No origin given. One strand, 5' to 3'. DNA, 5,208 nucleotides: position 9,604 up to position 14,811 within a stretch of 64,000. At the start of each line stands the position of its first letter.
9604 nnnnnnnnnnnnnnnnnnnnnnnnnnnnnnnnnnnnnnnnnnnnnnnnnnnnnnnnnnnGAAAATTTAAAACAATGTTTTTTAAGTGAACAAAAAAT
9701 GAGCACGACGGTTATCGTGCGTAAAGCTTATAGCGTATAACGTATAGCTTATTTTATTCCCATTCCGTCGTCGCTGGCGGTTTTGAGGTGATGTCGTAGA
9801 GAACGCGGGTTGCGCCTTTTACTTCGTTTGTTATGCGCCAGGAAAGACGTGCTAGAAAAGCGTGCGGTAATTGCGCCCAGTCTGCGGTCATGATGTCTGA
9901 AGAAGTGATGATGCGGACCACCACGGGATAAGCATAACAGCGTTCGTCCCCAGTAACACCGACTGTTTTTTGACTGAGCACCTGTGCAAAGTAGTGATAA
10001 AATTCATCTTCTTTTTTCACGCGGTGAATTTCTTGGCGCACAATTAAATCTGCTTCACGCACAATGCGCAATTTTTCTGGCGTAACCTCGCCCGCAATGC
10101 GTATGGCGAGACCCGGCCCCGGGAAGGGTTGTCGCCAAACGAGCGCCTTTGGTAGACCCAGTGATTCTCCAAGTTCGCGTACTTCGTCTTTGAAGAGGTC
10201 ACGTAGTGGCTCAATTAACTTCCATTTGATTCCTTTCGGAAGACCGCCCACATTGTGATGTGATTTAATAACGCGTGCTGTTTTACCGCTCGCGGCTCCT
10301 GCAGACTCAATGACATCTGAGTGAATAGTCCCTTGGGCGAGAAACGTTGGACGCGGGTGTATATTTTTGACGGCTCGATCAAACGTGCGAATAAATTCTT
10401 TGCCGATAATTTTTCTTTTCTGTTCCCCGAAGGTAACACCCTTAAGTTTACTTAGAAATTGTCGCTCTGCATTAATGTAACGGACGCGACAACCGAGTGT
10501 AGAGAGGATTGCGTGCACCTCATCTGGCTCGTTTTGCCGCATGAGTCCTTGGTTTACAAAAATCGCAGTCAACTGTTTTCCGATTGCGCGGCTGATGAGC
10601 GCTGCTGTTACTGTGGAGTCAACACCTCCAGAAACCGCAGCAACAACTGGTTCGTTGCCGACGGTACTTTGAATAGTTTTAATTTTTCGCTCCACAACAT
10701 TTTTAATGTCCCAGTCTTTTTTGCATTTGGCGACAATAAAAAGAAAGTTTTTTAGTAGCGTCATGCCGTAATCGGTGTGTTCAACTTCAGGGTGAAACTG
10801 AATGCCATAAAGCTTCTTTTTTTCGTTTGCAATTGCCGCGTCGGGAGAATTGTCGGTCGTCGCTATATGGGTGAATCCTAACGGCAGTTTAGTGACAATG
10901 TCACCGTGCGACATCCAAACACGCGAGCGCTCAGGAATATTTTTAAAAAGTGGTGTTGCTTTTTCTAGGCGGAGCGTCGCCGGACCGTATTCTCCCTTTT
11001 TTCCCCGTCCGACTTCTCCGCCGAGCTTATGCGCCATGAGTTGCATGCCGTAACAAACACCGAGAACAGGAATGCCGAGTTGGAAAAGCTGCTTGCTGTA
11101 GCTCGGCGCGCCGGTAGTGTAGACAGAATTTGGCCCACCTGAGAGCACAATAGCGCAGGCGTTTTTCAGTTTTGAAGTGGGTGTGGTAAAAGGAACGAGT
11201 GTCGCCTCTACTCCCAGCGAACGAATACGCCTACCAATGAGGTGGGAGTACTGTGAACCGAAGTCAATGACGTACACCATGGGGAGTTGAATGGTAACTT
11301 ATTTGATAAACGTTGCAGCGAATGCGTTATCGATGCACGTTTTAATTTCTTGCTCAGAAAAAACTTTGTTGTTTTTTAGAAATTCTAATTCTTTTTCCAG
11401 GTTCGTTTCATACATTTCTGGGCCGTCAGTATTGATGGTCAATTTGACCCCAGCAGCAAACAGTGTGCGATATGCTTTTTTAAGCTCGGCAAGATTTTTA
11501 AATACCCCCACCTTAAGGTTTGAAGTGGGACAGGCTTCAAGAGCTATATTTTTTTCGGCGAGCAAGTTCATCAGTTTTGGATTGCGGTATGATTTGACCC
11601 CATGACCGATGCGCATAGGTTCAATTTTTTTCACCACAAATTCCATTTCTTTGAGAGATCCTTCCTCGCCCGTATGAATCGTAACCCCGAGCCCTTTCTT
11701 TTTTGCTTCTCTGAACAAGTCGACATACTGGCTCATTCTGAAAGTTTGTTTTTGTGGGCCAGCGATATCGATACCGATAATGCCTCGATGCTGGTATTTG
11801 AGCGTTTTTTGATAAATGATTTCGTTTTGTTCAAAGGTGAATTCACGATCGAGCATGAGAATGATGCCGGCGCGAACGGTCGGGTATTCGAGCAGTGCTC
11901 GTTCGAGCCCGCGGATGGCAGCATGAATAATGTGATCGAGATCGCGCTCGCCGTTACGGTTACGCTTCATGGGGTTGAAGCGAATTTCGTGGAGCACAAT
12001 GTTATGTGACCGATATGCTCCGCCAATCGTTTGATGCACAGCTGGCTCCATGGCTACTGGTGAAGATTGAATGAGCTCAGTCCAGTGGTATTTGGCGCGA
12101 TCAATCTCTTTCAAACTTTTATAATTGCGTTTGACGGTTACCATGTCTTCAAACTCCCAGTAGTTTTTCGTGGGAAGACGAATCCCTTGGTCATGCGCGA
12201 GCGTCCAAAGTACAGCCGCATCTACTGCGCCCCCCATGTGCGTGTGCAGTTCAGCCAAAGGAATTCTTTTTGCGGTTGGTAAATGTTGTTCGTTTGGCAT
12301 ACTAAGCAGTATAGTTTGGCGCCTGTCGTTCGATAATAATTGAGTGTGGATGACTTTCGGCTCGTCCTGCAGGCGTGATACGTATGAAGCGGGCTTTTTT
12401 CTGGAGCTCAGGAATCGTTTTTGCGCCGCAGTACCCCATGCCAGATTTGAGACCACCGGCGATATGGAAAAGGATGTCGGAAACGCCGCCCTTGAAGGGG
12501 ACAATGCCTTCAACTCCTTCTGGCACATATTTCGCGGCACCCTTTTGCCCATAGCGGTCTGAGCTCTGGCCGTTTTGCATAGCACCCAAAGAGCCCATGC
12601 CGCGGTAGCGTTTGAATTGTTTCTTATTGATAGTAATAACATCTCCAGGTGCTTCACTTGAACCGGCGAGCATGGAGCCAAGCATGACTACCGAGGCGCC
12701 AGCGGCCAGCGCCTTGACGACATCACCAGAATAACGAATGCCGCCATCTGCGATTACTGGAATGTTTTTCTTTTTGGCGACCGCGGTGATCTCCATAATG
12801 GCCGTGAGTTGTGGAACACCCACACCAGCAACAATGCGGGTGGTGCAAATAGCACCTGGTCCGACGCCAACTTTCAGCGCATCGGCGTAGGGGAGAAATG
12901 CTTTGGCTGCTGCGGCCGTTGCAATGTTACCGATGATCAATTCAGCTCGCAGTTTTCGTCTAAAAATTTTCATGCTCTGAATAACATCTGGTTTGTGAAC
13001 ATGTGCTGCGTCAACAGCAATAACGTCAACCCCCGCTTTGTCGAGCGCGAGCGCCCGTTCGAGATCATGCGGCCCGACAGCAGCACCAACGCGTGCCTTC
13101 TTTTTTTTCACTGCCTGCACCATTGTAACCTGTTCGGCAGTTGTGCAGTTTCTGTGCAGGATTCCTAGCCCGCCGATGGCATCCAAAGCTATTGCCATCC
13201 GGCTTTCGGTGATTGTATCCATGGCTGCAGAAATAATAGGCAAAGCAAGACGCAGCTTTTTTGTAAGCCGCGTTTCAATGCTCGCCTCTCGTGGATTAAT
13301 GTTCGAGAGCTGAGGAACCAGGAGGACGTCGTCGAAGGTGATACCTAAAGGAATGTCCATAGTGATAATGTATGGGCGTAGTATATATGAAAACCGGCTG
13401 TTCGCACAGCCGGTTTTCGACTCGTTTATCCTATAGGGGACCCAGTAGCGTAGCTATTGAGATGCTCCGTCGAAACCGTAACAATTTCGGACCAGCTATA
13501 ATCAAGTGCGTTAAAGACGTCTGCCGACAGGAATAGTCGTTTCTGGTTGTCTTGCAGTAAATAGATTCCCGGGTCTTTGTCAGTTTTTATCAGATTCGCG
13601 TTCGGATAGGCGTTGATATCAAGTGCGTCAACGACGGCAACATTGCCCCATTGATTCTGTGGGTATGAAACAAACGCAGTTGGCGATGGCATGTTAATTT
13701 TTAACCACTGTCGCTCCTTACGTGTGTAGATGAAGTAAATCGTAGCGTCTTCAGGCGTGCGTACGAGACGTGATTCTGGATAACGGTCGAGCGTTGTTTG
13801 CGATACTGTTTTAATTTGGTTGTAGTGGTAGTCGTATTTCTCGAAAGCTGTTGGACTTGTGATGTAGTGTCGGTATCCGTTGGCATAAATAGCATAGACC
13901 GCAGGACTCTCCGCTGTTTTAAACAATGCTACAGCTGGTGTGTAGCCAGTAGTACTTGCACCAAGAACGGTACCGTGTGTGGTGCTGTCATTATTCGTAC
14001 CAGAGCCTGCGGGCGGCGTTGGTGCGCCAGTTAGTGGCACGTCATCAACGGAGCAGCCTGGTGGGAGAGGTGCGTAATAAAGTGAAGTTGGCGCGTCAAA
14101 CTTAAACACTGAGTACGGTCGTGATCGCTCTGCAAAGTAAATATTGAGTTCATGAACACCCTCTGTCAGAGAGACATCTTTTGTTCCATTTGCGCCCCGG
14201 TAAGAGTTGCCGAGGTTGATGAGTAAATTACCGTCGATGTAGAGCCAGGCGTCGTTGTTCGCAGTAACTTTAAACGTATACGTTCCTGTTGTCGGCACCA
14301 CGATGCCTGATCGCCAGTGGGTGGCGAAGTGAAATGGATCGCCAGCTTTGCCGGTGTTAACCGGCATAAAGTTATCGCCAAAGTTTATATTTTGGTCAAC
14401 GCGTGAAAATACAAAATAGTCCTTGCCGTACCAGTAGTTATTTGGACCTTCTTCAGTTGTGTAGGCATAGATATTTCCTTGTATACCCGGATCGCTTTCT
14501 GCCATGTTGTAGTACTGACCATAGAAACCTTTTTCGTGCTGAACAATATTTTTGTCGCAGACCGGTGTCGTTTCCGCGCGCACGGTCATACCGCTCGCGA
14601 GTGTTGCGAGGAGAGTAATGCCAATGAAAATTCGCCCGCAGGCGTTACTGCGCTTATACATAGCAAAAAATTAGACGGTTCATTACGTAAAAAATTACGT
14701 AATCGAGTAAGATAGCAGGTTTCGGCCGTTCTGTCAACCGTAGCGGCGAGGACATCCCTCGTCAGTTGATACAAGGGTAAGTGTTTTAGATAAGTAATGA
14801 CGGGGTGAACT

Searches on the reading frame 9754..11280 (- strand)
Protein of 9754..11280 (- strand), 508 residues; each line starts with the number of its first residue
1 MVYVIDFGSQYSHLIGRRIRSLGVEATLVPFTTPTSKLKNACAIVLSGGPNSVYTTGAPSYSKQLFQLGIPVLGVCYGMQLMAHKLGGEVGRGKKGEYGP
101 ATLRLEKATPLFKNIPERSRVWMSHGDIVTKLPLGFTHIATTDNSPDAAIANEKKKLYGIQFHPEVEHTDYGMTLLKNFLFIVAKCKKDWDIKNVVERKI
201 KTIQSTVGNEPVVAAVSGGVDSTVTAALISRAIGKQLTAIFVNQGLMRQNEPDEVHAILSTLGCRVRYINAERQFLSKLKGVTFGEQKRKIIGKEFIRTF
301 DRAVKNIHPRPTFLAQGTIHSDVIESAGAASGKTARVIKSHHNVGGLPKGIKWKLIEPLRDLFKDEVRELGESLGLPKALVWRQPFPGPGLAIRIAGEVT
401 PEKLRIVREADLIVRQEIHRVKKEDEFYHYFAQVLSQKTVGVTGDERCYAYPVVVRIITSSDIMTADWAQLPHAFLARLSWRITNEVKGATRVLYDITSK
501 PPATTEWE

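Call 47: search_protein_families(library=pfam, proteins=[window:9754-11280:-], max_evalue=0.001)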
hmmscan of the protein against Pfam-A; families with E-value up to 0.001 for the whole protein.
window:9754-11280:- (508 aa): 6 families
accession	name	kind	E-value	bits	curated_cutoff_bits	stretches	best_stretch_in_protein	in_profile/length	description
PF00117.34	GATase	-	2.5e-47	161.4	22.8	1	4-181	2-188/190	Glutamine amidotransferase class-I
PF00958.27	GMP_synt_C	-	6e-33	113.2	27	1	417-507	2-92/92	GMP synthase C terminal domain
PF02540.23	NAD_synthase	-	1.5e-09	37.8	21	1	199-275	8-85/242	NAD synthase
PF07722.19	Peptidase_C26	-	1.4e-08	35.2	20.5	1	63-165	99-219/219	Peptidase C26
PF06508.19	QueC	-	0.0002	21.4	22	0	213-291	3-78/210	Queuosine biosynthesis protein QueC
PF03054.22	tRNA_Me_trans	-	0.00023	21.3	20.6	0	212-249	3-39/202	tRNA methyl transferase HUP domain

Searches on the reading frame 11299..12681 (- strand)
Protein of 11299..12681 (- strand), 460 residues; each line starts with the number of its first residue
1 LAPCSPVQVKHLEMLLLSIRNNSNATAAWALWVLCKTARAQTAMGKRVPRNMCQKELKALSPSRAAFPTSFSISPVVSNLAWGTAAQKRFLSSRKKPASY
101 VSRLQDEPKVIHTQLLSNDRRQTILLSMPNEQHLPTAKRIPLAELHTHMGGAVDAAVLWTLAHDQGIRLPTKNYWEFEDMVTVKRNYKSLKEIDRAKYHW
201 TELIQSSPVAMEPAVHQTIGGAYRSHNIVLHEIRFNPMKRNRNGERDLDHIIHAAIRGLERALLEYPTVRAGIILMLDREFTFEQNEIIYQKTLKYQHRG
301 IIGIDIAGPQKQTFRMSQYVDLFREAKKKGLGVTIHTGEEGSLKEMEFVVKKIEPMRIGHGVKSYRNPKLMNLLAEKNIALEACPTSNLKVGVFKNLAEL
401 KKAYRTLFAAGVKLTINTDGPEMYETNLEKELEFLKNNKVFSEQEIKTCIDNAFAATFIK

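Call 65: search_protein_families(library=pfam, proteins=[window:11299-12681:-], max_evalue=0.00001)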
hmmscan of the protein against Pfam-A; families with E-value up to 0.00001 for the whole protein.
window:11299-12681:- (460 aa): 1 family
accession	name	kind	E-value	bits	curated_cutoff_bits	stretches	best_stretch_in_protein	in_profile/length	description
PF00962.28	A_deaminase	-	9.7e-52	176.5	27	1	141-459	1-315/330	Adenosine deaminase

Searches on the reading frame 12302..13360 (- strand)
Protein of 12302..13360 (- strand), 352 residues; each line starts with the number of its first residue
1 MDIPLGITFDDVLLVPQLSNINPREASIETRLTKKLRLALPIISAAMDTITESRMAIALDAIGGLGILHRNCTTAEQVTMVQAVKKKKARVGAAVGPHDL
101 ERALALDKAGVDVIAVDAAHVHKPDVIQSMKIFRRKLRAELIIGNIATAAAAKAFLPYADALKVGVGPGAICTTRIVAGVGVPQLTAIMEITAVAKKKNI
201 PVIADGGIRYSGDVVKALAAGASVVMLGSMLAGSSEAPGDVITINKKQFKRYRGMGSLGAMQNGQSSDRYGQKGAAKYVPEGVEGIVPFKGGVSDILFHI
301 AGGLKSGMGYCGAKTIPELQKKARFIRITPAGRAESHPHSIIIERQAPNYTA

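Call 65: search_protein_families(library=pfam, proteins=[window:12302-13360:-], max_evalue=0.00001)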
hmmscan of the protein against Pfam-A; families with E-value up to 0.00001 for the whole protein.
window:12302-13360:- (352 aa): 4 families
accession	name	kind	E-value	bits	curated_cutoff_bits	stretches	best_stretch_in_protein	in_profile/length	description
PF00478.31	IMPDH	-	3.8e-134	447.5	25.6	1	6-339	1-345/345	IMP dehydrogenase / GMP reductase domain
PF01070.24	FMN_dh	-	2e-10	40.7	24.9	1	184-231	259-305/350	FMN-dependent dehydrogenase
PF03060.21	NMO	-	3.9e-09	36.8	28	0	103-243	106-237/331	Nitronate monooxygenase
PF00977.27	His_biosynth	-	1.5e-06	28.3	23.6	0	188-233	62-107/228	Histidine biosynthesis protein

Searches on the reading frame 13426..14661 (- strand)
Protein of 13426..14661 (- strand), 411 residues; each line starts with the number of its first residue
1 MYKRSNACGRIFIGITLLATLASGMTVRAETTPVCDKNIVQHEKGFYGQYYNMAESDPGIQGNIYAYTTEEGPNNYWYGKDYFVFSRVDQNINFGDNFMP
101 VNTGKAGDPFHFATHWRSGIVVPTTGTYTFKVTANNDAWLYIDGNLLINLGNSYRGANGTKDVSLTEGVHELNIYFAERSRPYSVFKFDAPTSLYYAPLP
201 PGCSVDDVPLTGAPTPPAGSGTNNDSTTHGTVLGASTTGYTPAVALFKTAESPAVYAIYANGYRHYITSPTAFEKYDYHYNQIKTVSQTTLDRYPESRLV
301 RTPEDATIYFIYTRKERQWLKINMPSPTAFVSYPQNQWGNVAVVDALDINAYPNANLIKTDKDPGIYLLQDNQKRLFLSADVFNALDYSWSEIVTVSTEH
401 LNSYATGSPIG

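Call 65: search_protein_families(library=pfam, proteins=[window:13426-14661:-], max_evalue=0.00001)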
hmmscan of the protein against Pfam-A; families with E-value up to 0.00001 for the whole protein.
window:13426-14661:- (411 aa): 1 family
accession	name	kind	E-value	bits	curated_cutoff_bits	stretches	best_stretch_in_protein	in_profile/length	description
PF07691.17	PA14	-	4e-10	40.1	24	1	104-164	38-105/147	PA14 domain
